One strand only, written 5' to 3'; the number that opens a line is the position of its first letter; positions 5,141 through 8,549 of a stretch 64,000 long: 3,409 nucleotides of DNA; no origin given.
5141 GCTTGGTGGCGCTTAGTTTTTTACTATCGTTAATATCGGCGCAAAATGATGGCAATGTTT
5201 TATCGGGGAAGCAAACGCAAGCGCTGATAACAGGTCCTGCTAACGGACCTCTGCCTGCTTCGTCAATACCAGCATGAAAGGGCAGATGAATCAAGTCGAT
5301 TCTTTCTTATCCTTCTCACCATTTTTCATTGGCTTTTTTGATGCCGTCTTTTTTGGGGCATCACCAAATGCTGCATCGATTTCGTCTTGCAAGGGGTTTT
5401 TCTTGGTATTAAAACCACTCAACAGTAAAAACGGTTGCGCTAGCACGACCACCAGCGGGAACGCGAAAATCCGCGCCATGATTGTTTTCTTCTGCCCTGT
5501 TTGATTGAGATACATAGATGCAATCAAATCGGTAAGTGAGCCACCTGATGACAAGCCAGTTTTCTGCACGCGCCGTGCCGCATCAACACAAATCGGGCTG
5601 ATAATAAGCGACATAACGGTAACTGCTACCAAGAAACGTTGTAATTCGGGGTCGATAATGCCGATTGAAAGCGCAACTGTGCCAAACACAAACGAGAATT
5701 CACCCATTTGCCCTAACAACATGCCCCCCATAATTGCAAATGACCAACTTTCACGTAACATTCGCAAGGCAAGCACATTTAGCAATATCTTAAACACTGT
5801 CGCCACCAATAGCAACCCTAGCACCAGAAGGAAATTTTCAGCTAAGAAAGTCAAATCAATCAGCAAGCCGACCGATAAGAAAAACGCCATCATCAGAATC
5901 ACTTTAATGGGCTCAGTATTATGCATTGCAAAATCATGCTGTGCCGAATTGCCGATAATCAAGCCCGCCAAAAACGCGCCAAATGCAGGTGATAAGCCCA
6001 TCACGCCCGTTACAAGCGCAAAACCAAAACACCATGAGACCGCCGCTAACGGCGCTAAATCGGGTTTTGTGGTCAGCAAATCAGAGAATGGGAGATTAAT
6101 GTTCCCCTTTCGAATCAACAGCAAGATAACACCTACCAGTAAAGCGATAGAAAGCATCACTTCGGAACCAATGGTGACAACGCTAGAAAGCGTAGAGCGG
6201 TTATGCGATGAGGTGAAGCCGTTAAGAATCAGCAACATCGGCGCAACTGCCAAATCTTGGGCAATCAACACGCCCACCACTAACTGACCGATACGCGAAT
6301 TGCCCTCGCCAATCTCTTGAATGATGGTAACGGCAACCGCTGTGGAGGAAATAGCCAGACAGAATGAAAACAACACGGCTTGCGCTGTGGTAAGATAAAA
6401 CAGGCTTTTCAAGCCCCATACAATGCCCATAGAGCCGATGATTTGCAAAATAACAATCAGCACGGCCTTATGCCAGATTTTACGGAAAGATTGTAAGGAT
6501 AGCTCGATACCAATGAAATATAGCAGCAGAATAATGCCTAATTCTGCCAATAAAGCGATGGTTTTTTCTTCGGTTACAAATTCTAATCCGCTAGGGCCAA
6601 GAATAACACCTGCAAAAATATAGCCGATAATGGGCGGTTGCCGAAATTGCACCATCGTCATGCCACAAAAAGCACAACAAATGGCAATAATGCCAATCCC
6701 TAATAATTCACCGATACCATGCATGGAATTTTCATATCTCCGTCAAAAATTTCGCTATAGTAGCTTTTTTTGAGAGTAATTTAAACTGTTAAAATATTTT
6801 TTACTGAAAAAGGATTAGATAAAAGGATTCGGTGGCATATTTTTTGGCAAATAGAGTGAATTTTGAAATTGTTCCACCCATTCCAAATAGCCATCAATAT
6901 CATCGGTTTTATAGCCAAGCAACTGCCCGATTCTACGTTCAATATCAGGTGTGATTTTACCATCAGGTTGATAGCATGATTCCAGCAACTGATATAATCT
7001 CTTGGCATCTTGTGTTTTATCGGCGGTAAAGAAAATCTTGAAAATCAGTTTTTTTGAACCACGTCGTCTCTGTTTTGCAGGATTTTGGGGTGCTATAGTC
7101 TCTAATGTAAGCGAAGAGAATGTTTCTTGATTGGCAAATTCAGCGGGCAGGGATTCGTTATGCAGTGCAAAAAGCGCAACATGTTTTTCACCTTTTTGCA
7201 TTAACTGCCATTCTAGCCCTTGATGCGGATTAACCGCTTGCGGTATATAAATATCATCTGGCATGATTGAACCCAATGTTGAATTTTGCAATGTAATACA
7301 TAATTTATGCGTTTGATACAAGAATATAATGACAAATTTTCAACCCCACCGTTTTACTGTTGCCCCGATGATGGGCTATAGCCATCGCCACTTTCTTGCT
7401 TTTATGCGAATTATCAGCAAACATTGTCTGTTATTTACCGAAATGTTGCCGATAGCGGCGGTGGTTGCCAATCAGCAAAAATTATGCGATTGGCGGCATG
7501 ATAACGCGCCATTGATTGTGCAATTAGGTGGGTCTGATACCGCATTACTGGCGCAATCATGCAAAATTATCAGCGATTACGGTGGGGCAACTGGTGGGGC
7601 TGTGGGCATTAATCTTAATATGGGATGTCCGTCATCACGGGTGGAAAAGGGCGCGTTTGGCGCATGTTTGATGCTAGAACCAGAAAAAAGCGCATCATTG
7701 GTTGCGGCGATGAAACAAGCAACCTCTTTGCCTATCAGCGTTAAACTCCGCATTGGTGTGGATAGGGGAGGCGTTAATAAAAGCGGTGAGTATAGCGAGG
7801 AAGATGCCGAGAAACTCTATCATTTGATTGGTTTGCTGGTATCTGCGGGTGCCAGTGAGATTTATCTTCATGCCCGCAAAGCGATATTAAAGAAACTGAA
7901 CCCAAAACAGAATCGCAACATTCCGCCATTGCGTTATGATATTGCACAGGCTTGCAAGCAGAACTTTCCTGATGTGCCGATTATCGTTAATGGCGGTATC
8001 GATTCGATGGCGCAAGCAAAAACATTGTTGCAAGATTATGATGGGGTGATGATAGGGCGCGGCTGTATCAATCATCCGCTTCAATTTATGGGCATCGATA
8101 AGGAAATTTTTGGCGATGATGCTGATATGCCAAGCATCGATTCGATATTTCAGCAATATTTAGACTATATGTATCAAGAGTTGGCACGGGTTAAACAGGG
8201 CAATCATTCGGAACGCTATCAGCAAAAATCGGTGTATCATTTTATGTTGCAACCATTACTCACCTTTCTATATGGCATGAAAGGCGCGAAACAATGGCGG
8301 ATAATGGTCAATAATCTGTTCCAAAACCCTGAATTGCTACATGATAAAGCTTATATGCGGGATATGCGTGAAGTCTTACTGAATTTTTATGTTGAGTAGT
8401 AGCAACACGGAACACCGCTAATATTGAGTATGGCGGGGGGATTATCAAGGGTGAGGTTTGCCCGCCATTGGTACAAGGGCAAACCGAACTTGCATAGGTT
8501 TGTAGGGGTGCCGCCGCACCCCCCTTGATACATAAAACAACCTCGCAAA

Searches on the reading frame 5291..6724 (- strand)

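Call 44: search_protein_families(library=pfam, proteins=[window:5291-6724:-], max_evalue=0.001)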
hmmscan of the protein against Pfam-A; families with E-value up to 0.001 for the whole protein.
window:5291-6724:- (477 aa): 1 family
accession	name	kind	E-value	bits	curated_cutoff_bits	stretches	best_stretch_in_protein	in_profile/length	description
PF00999.27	Na_H_Exchanger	-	1.2e-49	169.6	26.2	1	18-379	8-373/375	Sodium/hydrogen exchanger, transmembrane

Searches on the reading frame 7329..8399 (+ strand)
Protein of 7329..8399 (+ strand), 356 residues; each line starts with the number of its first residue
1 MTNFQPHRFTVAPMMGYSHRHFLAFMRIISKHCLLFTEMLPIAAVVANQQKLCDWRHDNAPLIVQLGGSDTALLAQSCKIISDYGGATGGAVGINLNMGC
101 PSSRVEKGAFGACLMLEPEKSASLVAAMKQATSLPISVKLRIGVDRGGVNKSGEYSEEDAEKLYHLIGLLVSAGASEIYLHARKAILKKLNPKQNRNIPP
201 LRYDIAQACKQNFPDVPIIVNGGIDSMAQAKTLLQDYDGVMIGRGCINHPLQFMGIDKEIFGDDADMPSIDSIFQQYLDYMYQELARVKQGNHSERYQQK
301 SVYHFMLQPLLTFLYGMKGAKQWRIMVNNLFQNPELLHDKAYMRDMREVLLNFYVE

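Call 3: search_protein_families(library=pfam, proteins=[window:7329-8399:+], max_evalue=0.01)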
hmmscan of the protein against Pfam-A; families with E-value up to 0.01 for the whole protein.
window:7329-8399:+ (356 aa): 1 family
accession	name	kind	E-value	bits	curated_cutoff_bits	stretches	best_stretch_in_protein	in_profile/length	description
PF01207.24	Dus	-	3.4e-58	197.6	20.4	1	11-335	2-297/311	Dihydrouridine synthase (Dus)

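Call 63: find_homologous_proteins(query=window:7329-8396:+, max_evalue=1e-60)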
Query window:7329-8396:+ (356 aa): 78 proteins with E <= 1e-60 among 8000 candidates.
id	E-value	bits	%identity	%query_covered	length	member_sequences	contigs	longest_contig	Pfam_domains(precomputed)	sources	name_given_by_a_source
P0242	7.0e-241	816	100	100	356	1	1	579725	PF01207.24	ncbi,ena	-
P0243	7.5e-200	681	83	100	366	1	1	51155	PF01207.24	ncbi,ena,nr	ncbi:MAG: tRNA dihydrouridine(20/20a) synthase DusA [Alphaproteobacteria bacterium]|nr:tRNA dihydrou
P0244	6.0e-197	672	86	99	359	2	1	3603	PF01207.24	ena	-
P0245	6.2e-195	665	84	99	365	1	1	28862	PF01207.24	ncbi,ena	-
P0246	2.3e-136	472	60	98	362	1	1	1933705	PF01207.24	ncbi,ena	-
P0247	1.5e-116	407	56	97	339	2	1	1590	PF01207.24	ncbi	-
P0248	1.2e-104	368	51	95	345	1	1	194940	PF01207.24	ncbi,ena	-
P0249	1.0e-93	332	46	99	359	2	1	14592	PF01207.24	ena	-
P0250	6.3e-66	241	42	89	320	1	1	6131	PF01207.24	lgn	-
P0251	8.0e-66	240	42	90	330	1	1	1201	PF01207.24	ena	-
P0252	2.6e-65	239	42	90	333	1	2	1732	PF01207.24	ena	-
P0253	2.4e-64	236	40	92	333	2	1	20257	PF01207.24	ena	-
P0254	4.1e-64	235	42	90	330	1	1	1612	PF01207.24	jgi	jgi:tRNA-dihydrouridine synthase A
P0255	7.1e-64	234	41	91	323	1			PF01207.24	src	-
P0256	1.3e-63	233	41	91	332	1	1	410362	PF01207.24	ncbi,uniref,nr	ncbi:tRNA dihydrouridine(20/20a) synthase DusA [Bradyrhizobium sp. LHD-71]|uniref:tRNA dihydrouridin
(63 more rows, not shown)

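Call 64: find_encoding_contigs(protein=P0243, flank=10000, max_places=2)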
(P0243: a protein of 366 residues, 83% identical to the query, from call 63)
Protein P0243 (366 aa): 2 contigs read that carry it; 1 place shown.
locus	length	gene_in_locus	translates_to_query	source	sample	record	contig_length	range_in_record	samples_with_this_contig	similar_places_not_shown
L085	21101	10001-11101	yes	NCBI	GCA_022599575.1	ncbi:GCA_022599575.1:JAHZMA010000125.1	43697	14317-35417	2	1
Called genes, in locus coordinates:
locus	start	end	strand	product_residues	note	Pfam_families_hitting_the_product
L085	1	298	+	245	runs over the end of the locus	PF14622:Ribonucleas_3_3, PF00636:Ribonuclease_3, PF00035:dsrm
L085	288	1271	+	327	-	-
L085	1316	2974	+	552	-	PF00732:GMC_oxred_N, PF00890:FAD_binding_2 (faint), PF07992:Pyr_redox_2 (faint), PF05199:GMC_oxred_C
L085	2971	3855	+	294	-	PF01555:N6_N4_Mtase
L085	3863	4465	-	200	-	PF05494:MlaC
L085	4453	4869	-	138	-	PF02152:FolB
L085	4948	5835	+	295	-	PF00809:Pterin_bind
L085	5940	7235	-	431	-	PF01555:N6_N4_Mtase, PF18755:RAMA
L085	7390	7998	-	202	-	PF01351:RNase_HII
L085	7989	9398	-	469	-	PF00999:Na_H_Exchanger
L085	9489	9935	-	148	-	-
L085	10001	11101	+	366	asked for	PF01207:Dus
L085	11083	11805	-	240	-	PF01052:FliMN_C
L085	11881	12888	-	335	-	PF00044:Gp_dh_N, PF02800:Gp_dh_C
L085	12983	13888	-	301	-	PF13717:Zn_ribbon_4, PF13719:Zn_ribbon_5 (weak)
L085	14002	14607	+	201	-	PF01288:HPPK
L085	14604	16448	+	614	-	PF03600:CitMHS, PF02080:TrkA_C, PF03600:CitMHS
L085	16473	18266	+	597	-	PF01336:tRNA_anti-codon, PF00152:tRNA-synt_2, PF02938:GAD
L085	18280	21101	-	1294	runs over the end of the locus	PF14559:TPR_19 (faint)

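Call 65: find_encoding_contigs(protein=P0245, flank=10000, max_places=2)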
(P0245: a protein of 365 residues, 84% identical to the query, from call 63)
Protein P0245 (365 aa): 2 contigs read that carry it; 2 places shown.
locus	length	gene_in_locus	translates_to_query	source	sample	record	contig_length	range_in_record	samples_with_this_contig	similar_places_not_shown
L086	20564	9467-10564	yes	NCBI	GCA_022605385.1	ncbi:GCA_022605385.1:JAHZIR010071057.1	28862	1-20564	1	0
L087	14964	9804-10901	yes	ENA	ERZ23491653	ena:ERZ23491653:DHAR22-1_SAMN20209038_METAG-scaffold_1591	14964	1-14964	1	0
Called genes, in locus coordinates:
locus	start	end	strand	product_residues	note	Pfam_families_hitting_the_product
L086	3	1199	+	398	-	?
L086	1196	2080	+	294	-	PF01555:N6_N4_Mtase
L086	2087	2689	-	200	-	PF05494:MlaC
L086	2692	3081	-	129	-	PF02152:FolB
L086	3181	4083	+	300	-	PF00809:Pterin_bind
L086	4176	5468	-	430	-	PF01555:N6_N4_Mtase, PF18755:RAMA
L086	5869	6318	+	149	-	PF13274:SocA_Panacea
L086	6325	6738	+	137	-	-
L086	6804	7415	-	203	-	PF01351:RNase_HII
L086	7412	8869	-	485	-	PF00999:Na_H_Exchanger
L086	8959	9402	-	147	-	-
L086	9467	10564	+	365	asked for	PF01207:Dus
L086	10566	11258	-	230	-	PF01052:FliMN_C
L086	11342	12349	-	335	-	PF00044:Gp_dh_N, PF02800:Gp_dh_C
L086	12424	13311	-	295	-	PF13717:Zn_ribbon_4 (weak), PF13719:Zn_ribbon_5 (weak)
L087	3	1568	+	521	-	?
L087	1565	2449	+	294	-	PF01555:N6_N4_Mtase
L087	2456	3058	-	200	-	PF05494:MlaC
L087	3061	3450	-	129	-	PF02152:FolB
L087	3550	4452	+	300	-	PF00809:Pterin_bind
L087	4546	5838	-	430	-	PF01555:N6_N4_Mtase, PF18755:RAMA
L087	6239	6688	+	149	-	PF13274:SocA_Panacea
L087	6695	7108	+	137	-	-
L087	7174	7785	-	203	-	PF01351:RNase_HII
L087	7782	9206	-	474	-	PF00999:Na_H_Exchanger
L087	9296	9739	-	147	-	-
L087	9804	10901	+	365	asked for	PF01207:Dus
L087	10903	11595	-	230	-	PF01052:FliMN_C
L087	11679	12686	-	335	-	PF00044:Gp_dh_N, PF02800:Gp_dh_C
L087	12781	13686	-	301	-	PF13717:Zn_ribbon_4, PF13719:Zn_ribbon_5 (weak)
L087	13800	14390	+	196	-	PF01288:HPPK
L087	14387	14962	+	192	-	?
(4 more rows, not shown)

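Call 66: find_encoding_contigs(protein=P0244, flank=10000, max_places=2)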
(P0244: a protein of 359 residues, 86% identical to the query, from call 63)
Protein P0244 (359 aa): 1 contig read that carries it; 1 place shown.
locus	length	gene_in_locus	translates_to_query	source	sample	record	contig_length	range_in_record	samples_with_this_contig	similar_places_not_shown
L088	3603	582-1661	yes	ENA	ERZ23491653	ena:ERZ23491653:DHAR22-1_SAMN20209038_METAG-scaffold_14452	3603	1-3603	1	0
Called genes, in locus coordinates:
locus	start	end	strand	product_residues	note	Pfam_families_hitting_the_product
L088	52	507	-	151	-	-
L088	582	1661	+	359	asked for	PF01207:Dus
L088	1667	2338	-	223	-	PF01052:FliMN_C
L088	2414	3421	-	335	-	PF00044:Gp_dh_N, PF02800:Gp_dh_C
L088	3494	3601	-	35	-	?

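Call 70: find_encoding_contigs(protein=P0246, flank=10000, max_places=1)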
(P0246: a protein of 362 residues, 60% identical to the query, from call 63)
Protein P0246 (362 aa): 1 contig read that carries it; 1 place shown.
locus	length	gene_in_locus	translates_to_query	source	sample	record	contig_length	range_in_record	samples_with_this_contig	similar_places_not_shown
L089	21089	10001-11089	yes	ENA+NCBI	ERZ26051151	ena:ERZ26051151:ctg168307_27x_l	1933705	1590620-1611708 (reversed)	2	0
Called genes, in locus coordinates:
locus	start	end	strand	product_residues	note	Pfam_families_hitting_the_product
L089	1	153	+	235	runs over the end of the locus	PF10502:Peptidase_S26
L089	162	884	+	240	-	PF14622:Ribonucleas_3_3, PF00636:Ribonuclease_3, PF00035:dsrm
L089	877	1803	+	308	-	PF00009:GTP_EFTU, PF09439:SRPRB (weak), PF01926:MMR_HSR1, PF02421:FeoB_N, PF04548:AIG1 (weak), PF10662:PduV-EutP (weak), PF02492:cobW (weak), PF07650:KH_2, +2 more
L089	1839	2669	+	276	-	PF01555:N6_N4_Mtase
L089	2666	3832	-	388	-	PF00155:Aminotran_1_2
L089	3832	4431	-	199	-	PF05494:MlaC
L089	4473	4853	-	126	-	PF02152:FolB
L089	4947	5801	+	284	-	PF00809:Pterin_bind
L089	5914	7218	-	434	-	PF01555:N6_N4_Mtase, PF18755:RAMA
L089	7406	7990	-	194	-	PF01351:RNase_HII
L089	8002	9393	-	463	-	PF00999:Na_H_Exchanger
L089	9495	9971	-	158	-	-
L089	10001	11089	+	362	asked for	PF01207:Dus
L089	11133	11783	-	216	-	PF01052:FliMN_C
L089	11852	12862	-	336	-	PF00044:Gp_dh_N, PF02800:Gp_dh_C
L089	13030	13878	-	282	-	PF13717:Zn_ribbon_4 (weak), PF13719:Zn_ribbon_5 (faint), PF11906:DUF3426 (weak)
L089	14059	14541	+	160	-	PF01288:HPPK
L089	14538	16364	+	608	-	PF03600:CitMHS, PF06808:DctM (faint), PF02080:TrkA_C, PF03600:CitMHS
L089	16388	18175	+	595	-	PF01336:tRNA_anti-codon, PF00152:tRNA-synt_2, PF02938:GAD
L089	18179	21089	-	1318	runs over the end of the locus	-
